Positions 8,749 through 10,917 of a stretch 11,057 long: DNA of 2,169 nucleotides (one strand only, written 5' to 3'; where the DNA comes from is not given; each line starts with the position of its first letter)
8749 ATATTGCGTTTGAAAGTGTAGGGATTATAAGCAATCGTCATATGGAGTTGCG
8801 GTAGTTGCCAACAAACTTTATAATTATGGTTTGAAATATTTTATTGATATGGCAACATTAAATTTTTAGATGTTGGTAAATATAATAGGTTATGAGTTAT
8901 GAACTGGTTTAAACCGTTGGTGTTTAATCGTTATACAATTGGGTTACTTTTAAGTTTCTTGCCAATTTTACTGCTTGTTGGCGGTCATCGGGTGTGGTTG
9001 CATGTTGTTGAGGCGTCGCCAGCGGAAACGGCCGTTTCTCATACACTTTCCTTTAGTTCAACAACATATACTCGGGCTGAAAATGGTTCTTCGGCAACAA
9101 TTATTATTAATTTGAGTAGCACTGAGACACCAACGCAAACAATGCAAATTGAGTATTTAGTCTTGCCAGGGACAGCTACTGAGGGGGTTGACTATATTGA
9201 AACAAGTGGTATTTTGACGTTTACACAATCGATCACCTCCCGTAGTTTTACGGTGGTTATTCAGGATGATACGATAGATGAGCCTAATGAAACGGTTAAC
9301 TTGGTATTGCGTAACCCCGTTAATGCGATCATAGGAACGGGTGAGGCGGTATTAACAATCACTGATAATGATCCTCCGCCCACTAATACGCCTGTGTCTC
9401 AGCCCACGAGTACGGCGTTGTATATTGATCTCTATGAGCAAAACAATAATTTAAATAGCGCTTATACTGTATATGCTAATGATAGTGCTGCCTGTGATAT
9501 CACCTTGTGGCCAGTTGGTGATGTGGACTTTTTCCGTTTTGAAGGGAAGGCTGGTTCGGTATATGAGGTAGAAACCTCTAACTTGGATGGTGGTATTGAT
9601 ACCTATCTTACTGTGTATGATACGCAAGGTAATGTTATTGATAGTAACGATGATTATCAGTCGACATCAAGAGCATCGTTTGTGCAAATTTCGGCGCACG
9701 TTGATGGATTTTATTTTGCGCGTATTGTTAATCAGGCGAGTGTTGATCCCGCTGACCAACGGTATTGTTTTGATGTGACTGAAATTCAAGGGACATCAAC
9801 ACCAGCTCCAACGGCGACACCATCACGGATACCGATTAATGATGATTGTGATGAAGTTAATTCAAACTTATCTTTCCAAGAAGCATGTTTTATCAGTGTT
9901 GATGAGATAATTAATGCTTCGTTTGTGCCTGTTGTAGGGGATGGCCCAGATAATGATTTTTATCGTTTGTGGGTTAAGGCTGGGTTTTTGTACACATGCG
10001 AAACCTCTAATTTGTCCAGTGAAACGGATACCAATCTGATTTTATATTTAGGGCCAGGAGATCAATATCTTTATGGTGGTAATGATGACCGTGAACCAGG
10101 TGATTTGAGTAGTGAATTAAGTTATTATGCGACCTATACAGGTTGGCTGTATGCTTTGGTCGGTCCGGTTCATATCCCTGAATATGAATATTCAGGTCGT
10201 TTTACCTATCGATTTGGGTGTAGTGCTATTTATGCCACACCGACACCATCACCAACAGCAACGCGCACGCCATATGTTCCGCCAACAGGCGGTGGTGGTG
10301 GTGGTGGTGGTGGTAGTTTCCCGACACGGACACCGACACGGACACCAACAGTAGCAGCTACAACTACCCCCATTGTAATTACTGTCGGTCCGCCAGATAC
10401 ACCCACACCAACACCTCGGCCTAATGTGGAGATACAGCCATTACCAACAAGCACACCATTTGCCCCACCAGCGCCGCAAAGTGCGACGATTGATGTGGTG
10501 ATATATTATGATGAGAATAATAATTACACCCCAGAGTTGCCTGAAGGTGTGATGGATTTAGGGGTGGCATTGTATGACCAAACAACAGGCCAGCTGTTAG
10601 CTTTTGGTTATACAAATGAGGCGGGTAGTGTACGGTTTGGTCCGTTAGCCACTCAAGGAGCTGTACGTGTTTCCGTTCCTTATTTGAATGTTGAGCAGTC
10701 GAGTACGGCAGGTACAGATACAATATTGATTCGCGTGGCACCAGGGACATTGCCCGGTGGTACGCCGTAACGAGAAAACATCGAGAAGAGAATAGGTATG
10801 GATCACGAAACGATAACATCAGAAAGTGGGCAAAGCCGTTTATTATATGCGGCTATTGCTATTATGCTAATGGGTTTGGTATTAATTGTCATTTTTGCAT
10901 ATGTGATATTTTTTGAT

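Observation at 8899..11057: Surface-protein locus of unknown function: Calx-beta + 2x PPC + PT/Gly linker + SdrD-B-like, followed by a second anchored PT-linker protein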

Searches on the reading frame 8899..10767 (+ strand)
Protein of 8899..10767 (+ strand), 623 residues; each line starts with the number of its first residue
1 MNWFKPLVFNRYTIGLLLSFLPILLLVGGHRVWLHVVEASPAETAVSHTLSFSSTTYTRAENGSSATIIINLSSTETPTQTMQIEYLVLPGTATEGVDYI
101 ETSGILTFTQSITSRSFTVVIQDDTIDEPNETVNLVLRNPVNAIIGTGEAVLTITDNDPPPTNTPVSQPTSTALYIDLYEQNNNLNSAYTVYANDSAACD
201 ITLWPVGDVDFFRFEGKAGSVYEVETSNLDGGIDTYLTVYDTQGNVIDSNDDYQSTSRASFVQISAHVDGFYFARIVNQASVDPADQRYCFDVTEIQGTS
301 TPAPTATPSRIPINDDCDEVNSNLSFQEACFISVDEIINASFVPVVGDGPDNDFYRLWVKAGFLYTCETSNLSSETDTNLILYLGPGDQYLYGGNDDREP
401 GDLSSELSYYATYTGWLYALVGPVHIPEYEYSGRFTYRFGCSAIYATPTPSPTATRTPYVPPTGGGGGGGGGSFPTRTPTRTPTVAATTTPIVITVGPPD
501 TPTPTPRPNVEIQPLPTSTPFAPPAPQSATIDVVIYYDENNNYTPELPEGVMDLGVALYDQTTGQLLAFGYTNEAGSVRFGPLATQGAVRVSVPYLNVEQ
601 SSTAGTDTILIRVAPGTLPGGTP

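Call 7: search_protein_families(library=pfam, proteins=[window:8899-10767:+], max_evalue=1)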
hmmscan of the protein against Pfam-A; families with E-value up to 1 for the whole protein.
window:8899-10767:+ (623 aa): 5 families
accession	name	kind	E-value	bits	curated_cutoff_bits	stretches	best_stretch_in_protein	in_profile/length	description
PF03160.20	Calx-beta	-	5.5e-15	55.9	27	1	49-158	7-119/119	Calx-beta domain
PF04151.21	PPC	-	4.4e-09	37.5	25.9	2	208-276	1-68/70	Bacterial pre-peptidase C-terminal domain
PF18962.6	Por_Secre_tail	-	0.026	15.2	27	1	234-280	21-66/75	Secretion system C-terminal sorting domain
PF00604.22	Flu_PB2_5th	-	0.052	13.3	25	0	101-156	140-197/210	Influenza RNA polymerase PB2 CAP binding domain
PF02801.28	Ketoacyl-synt_C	-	0.23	11.9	20.8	1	56-113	17-74/119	Beta-ketoacyl synthase, C-terminal domain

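Call 8: search_protein_families(library=ncbifam, proteins=[window:8899-10767:+], max_evalue=1)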
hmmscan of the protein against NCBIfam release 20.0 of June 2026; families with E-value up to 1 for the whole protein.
window:8899-10767:+ (623 aa): 4 families
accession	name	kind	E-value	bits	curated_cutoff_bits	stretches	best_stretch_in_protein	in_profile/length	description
TIGR00845.1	caca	equivalog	3.5e-08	31.7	679.85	1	42-140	389-486/921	sodium/calcium exchanger 1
NF038127.1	FDP_fam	subfamily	0.00055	20.4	29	1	208-260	17-79/150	DVUA0089 family protein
TIGR04183.1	Por_Secre_tail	domain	0.0055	16.7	23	1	232-279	20-61/72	T9SS type A sorting domain-containing protein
NF038115.1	SVAGG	subfamily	0.018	14.1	150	1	38-142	256-359/407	SVAGG family GlyGly-CTERM protein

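Call 9: find_encoding_contigs(protein=window:8899-10767:+, flank=10000, max_places=6)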
Protein window:8899-10767:+ (623 aa): 1 contig read that carries it; 1 place shown.
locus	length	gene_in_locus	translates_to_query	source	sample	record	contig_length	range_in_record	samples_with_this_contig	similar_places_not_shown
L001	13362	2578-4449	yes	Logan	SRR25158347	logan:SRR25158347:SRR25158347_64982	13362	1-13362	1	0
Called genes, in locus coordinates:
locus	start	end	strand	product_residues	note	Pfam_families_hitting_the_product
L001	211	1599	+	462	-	-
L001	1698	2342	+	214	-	PF00574:CLP_protease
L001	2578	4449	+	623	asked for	PF03160:Calx-beta, PF04151:PPC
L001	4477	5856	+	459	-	PF11611:DUF4352 (faint)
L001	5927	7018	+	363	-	PF06071:YchF-GTPase_C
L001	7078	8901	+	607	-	PF18158:AidB_N, PF02770:Acyl-CoA_dh_M, PF00441:Acyl-CoA_dh_1, PF08028:Acyl-CoA_dh_2 (faint)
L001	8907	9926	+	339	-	PF01476:LysM (weak)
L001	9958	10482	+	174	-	-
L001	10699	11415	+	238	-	PF01553:Acyltransferase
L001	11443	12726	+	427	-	PF00202:Aminotran_3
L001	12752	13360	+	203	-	?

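Call 11: find_homologous_proteins(query=window:8899-10767:+)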
Query window:8899-10767:+ (623 aa): 242 proteins with E <= 0.001 among 8000 candidates; the best 120 are listed.
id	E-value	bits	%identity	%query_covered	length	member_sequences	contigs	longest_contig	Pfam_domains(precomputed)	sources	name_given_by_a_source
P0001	0.0e+0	1406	100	100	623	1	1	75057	PF04151.22,PF03160.21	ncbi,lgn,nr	ncbi:MAG TPA: Calx-beta domain-containing protein [Anaerolineae bacterium]|nr:Calx-beta domain-conta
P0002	3.1e-166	573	46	99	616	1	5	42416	PF04151.22,PF03160.21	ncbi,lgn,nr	ncbi:MAG: hypothetical protein L0332_00515 [Chloroflexi bacterium]|nr:hypothetical protein [Chlorofl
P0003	1.6e-162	561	47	94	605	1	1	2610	PF04151.22,PF03160.21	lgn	-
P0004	2.3e-162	560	46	94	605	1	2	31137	PF04151.22,PF03160.21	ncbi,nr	ncbi:MAG: hypothetical protein D6706_14100 [Chloroflexi bacterium]|nr:MAG: hypothetical protein D670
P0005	1.2e-161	558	47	70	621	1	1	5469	PF04151.22,PF03160.21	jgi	jgi:hypothetical protein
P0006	3.3e-158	546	50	91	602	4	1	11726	PF03160.21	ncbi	-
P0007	1.9e-157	544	47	99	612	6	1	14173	PF04151.22,PF03160.21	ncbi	-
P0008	5.7e-157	542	48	94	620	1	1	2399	PF04151.22,PF03160.21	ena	-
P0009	3.9e-154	533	46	92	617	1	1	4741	PF04151.22,PF03160.21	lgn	-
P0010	6.1e-154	532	45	100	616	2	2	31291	PF04151.22,PF03160.21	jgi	jgi:hypothetical protein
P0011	1.5e-153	531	49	91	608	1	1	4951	PF03160.21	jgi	jgi:hypothetical protein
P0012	1.2e-152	528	50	87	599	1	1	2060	PF04151.22,PF03160.21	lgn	-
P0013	2.0e-152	527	48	96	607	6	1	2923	PF04151.22,PF03160.21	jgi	-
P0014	2.0e-151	524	45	100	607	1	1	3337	PF04151.22,PF03160.21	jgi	jgi:hypothetical protein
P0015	1.0e-150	522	48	92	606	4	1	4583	PF04151.22,PF03160.21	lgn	-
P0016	4.0e-150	520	47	97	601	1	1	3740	PF04151.22,PF03160.21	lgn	-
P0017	3.7e-149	516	46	94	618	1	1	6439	PF04151.22,PF03160.21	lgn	-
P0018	4.6e-149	516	45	100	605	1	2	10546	PF04151.22,PF03160.21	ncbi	-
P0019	1.5e-148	514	46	96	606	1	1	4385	PF04151.22,PF03160.21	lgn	-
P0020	2.1e-148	514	49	91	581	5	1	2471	PF03160.21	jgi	jgi:hypothetical protein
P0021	3.1e-148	513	44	100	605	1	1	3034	PF04151.22,PF03160.21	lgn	-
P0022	6.2e-148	512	48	98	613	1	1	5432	PF03160.21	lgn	-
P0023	2.4e-147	510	47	91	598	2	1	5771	PF04151.22,PF03160.21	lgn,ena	-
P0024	4.1e-147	510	46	69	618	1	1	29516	PF04151.22,PF03160.21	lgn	-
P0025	4.9e-147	509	46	98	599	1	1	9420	PF04151.22,PF03160.21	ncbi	ncbi:MAG TPA: Calx-beta domain-containing protein [Anaerolineae bacterium]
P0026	1.1e-146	508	47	92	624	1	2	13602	PF04151.22,PF03160.21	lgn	-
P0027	1.3e-146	508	46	94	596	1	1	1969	PF04151.22,PF03160.21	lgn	-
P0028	2.2e-146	507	49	67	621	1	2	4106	PF04151.22,PF03160.21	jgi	jgi:hypothetical protein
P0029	2.9e-146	507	46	98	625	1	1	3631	PF03160.21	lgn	-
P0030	8.1e-146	505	48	92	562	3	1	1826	PF04151.22,PF03160.21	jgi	jgi:hypothetical protein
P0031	2.4e-145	504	45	99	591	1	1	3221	PF04151.22,PF03160.21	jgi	-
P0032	2.5e-145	504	45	97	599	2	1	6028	PF04151.22,PF03160.21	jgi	-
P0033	2.9e-145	504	45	92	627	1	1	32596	PF03160.21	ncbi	-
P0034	5.0e-145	503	45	99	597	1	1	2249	PF04151.22,PF03160.21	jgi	jgi:hypothetical protein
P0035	1.4e-144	501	48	92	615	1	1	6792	PF03160.21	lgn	-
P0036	6.7e-144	499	45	100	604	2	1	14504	PF04151.22,PF03160.21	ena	-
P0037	7.2e-144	499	44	100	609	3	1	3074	PF04151.22,PF03160.21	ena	-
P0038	9.6e-144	498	44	99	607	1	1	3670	PF04151.22,PF03160.21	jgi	jgi:hypothetical protein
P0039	1.0e-143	498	51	18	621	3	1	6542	PF04151.22,PF03160.21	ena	-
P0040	1.4e-143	498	43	97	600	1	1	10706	PF04151.22,PF03160.21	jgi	jgi:hypothetical protein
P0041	7.1e-143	496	45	97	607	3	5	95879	PF04151.22,PF03160.21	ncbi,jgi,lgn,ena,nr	ncbi:MAG TPA: Calx-beta domain-containing protein [Patescibacteria group bacterium]|nr:Calx-beta dom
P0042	3.7e-142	493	46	97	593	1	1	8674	PF04151.22,PF03160.21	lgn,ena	-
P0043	1.1e-141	492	45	99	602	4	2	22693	PF04151.22,PF03160.21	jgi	jgi:hypothetical protein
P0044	1.2e-141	492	44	98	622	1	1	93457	PF04151.22,PF03160.21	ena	-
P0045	1.7e-141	491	40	94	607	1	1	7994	PF04151.22,PF03160.21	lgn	-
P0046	2.0e-140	488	46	92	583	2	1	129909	PF04151.22,PF03160.21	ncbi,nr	ncbi:MAG: pre-peptidase C-terminal domain-containing protein [Ardenticatenaceae bacterium]|nr:pre-pe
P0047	3.0e-140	487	46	63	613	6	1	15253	PF03160.21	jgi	jgi:hypothetical protein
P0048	1.7e-139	484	43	98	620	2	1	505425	PF03160.21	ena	-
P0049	2.3e-139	484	47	95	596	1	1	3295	PF04151.22,PF03160.21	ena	-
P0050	1.9e-138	481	42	98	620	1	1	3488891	PF03160.21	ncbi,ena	-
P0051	4.6e-138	480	45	92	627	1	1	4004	PF03160.21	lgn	-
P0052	2.2e-137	477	41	98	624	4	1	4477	PF04151.22,PF03160.21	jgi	jgi:hypothetical protein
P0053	6.7e-137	476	44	97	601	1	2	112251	PF04151.22,PF03160.21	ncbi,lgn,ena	-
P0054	8.6e-137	476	43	95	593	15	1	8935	PF04151.22,PF03160.21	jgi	jgi:hypothetical protein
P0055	5.2e-136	473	42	95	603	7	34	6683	PF04151.22,PF03160.21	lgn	-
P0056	1.9e-135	471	43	98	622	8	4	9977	PF04151.22,PF03160.21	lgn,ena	-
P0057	2.1e-135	471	45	92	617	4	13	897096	PF03160.21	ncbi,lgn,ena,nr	ncbi:MAG: hypothetical protein KA314_02460 [Chloroflexi bacterium]|nr:hypothetical protein [Chlorofl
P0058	5.8e-135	469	45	93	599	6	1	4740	PF04151.22,PF03160.21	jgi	jgi:hypothetical protein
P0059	6.4e-135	469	42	93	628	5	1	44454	PF04151.22,PF03160.21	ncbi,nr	ncbi:MAG: pre-peptidase C-terminal domain-containing protein [Chloroflexi bacterium]|nr:pre-peptidas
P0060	1.2e-134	468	41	98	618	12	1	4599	PF04151.22,PF03160.21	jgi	jgi:hypothetical protein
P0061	5.5e-134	466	46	91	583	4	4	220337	PF04151.22,PF03160.21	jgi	jgi:hypothetical protein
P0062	7.1e-134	466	42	95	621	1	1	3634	PF04151.22,PF03160.21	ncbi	-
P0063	4.4e-133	463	45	99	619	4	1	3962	PF04151.22,PF03160.21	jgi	jgi:hypothetical protein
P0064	2.6e-132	461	51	72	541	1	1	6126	PF04151.22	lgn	-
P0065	1.3e-131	458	41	98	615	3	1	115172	PF04151.22,PF03160.21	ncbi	ncbi:MAG: Calx-beta domain-containing protein [Chloroflexota bacterium]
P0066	1.3e-131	458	49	72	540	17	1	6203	PF04151.22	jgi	-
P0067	1.7e-131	458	43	94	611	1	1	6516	PF04151.22,PF03160.21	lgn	-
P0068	3.4e-131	457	39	98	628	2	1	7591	PF04151.22,PF03160.21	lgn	-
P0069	3.8e-131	457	40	68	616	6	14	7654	PF04151.22,PF03160.21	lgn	-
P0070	1.1e-130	455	42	98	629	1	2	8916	PF04151.22,PF03160.21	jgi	jgi:hypothetical protein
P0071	1.1e-130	455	50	73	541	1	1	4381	PF04151.22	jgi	jgi:hypothetical protein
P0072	1.8e-130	455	51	72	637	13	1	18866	PF04151.22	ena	-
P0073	4.6e-130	453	46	95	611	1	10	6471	PF04151.22,PF03160.21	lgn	-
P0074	6.1e-130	453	44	94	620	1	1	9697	PF04151.22,PF03160.21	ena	-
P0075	6.1e-130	453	53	72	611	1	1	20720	PF04151.22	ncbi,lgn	-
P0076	6.3e-130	453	44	90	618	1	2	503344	PF04151.22,PF03160.21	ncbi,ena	-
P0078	9.1e-130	452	50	73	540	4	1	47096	PF04151.22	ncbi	ncbi:MAG: hypothetical protein WA996_24945 [Candidatus Promineifilaceae bacterium]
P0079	1.2e-129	452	50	72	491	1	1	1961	PF04151.22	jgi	jgi:hypothetical protein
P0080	1.8e-129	451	41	98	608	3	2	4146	PF04151.22,PF03160.21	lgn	-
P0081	3.5e-129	450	41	98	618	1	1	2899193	PF04151.22,PF03160.21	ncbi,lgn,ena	-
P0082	4.2e-129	450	50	73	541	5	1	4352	PF04151.22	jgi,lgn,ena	-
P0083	6.7e-129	449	41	97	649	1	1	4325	PF04151.22,PF03160.21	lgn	-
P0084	7.8e-129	449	49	73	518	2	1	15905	PF04151.22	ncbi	-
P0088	1.4e-127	445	42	98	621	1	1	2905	PF04151.22,PF03160.21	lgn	-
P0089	1.8e-127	445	49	71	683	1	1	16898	PF04151.22,PF00041.28,PF16656.12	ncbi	-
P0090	2.1e-127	445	42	99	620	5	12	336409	PF04151.22,PF03160.21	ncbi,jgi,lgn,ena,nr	ncbi:MAG: hypothetical protein GWP61_14590 [Chloroflexi bacterium]|jgi:hypothetical protein|nr:hypot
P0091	4.5e-127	443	52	44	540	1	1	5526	PF04151.22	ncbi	-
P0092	3.5e-126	440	43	98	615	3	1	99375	PF04151.22,PF03160.21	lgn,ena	-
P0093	4.7e-126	440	42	98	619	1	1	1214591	PF04151.22,PF03160.21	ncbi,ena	-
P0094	4.4e-125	437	44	94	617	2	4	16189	PF04151.22,PF03160.21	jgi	jgi:hypothetical protein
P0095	5.6e-125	437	42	98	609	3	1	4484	PF04151.22,PF03160.21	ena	-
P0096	5.8e-125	436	47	73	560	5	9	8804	PF04151.22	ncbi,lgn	-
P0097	8.2e-125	436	43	97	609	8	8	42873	PF04151.22,PF03160.21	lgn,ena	-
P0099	3.3e-124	434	50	73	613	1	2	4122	PF04151.22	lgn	-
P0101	5.0e-124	433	43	94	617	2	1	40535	PF04151.22,PF03160.21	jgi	jgi:hypothetical protein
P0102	8.3e-124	433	43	100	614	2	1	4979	PF04151.22,PF03160.21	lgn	-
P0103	3.4e-123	431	45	75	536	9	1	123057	PF04151.22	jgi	-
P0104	4.7e-123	430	43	73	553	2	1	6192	PF04151.22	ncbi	-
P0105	6.5e-123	430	50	74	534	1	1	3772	PF04151.22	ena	-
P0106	1.7e-122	428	40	96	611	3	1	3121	PF04151.22,PF03160.21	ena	-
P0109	1.5e-121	425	38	98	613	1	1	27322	PF04151.22,PF03160.21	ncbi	-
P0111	4.7e-121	424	42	92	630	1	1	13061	PF04151.22,PF03160.21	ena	-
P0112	5.2e-121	423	43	90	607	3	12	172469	PF04151.22,PF03160.21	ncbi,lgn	-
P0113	1.1e-120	422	48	72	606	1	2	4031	PF04151.22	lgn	-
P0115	2.9e-117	411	41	93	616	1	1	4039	PF03160.21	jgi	jgi:hypothetical protein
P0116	4.4e-117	410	44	72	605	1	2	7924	PF04151.22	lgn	-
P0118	1.2e-115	406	45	74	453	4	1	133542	PF04151.22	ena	-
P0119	6.2e-115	403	39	90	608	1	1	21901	PF03160.21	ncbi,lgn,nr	ncbi:MAG TPA: hypothetical protein PLD25_31625 [Chloroflexota bacterium]|nr:hypothetical protein [Ch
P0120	1.1e-114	403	40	92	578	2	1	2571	PF03160.21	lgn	-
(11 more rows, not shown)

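Call 13: find_encoding_contigs(protein=P0050, flank=8000, max_places=2)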
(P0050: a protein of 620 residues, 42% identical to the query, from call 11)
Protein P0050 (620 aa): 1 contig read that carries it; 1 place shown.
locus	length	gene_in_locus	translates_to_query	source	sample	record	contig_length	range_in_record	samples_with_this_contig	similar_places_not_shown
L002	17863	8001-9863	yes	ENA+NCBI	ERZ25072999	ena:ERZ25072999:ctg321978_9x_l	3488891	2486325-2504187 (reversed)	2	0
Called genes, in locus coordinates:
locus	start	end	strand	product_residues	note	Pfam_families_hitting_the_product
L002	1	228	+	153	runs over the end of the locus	PF03061:4HBT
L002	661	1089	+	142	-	-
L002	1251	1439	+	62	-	-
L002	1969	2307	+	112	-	-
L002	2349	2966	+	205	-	-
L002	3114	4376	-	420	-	PF00070:Pyr_redox (faint), PF00890:FAD_binding_2 (weak), PF01266:DAO (weak), PF01494:FAD_binding_3 (faint), PF01593:Amino_oxidase, PF01946:Thi4 (weak), PF07992:Pyr_redox_2 (weak), PF13450:NAD_binding_8, +1 more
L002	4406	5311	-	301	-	PF00293:NUDIX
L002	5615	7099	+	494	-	PF00254:FKBP_C (faint), PF05697:Trigger_N, PF05698:Trigger_C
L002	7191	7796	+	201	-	PF00574:CLP_protease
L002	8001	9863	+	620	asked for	PF03160:Calx-beta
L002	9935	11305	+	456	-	PF11611:DUF4352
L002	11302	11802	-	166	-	-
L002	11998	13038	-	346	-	PF02517:Rce1-like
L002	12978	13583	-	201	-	PF00300:His_Phos_1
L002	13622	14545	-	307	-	PF13527:Acetyltransf_9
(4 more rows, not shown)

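Call 14: find_encoding_contigs(protein=P0081, flank=8000, max_places=2)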
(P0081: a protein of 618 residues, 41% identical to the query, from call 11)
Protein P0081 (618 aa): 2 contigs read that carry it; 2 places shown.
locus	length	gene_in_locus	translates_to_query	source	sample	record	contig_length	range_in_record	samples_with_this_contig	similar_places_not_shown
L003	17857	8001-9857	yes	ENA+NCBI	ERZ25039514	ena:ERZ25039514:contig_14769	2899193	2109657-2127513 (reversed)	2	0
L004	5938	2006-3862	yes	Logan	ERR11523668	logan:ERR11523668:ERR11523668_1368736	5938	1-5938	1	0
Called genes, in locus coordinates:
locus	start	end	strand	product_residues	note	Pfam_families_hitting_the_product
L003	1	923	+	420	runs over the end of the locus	PF03453:MoeA_N, PF00994:MoCF_biosynth, PF03454:MoeA_C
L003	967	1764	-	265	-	PF00575:S1, PF23459:S1_RRP5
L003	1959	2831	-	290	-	PF00149:Metallophos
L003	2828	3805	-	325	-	PF00293:NUDIX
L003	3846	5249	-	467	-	PF01979:Amidohydro_1, PF07969:Amidohydro_3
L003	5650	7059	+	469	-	PF05697:Trigger_N, PF05698:Trigger_C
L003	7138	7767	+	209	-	PF00574:CLP_protease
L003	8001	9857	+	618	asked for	PF03160:Calx-beta, PF04151:PPC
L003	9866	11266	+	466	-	PF11611:DUF4352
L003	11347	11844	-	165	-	-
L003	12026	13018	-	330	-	PF02517:Rce1-like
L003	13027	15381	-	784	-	PF00580:UvrD-helicase, PF13245:AAA_19, PF13538:UvrD_C_2 (faint), PF13361:UvrD_C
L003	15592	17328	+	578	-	-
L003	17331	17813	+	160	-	PF04073:tRNA_edit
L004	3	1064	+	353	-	?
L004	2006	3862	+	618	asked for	PF03160:Calx-beta, PF04151:PPC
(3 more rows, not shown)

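Call 15: find_encoding_contigs(protein=P0078, flank=8000, max_places=2)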
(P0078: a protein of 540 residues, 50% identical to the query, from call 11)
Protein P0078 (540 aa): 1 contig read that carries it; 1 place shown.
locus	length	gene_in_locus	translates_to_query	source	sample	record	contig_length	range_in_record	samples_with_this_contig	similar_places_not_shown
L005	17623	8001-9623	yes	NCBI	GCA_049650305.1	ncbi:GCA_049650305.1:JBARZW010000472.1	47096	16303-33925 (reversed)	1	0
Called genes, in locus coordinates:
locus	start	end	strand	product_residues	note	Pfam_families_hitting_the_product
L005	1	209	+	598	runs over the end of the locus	PF24814:WD40_Prp19, PF24817:WD40_WDHD1_1st, PF24105:Beta-prop_CAF1B_HIR1, PF24807:WD40_CDC20-Fz, PF25173:Beta-prop_WDR3_1st, PF00400:WD40, PF23381:Beta-prop_IFT122_1st, PF23414:Beta-prop_EML_2, +72 more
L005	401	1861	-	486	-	PF00392:GntR, PF00155:Aminotran_1_2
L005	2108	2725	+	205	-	PF00440:TetR_N, PF21351:TetR_C_41 (weak)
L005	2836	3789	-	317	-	PF00293:NUDIX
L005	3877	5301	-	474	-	PF01979:Amidohydro_1, PF07969:Amidohydro_3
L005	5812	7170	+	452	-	PF05697:Trigger_N, PF05698:Trigger_C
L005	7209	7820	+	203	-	PF00574:CLP_protease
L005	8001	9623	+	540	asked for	PF04151:PPC (weak)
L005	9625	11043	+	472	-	-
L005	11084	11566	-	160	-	-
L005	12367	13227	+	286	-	PF00483:NTP_transferase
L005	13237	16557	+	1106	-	PF01704:UDPGP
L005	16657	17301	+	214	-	PF00302:CAT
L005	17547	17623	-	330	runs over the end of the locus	PF02517:Rce1-like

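Call 17: find_homologous_proteins(query=L001:4477-5853:+)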
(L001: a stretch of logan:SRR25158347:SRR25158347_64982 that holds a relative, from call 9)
Query L001:4477-5853:+ (459 aa): 39 proteins with E <= 0.001 among 8000 candidates.
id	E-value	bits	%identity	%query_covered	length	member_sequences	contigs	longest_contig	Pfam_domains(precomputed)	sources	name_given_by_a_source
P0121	1.9e-294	994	100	100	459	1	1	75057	PF11611.14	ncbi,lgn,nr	ncbi:MAG TPA: hypothetical protein VLL52_09760 [Anaerolineae bacterium]|nr:hypothetical protein [Ana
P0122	1.1e-120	422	48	97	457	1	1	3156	PF11611.14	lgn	-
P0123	1.9e-110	388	48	88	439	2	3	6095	PF11611.14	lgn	-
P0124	1.6e-109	385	48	91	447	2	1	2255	-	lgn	-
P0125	1.7e-105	372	45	95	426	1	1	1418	PF11611.14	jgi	jgi:hypothetical protein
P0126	1.1e-104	369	42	100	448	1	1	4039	PF11611.14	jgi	jgi:hypothetical protein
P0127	2.1e-102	361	46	86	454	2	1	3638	PF11611.14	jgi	jgi:hypothetical protein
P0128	4.4e-102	360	47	83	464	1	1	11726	PF11611.14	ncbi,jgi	-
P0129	7.9e-101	356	45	86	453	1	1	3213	-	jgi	jgi:hypothetical protein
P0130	8.9e-101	356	49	83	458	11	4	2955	PF11611.14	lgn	-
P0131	6.0e-99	350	45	90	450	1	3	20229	PF11611.14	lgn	-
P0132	7.6e-99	350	43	97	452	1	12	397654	PF11611.14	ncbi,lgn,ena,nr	ncbi:MAG: DUF4352 domain-containing protein [Anaerolineales bacterium]|nr:DUF4352 domain-containing 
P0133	8.0e-99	350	48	83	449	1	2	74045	PF11611.14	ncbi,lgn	ncbi:MAG: hypothetical protein Fur0021_21760 [Candidatus Promineifilaceae bacterium]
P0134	1.4e-98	349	48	83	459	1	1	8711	PF11611.14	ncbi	-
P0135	1.6e-98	349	45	83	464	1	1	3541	PF11611.14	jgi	jgi:hypothetical protein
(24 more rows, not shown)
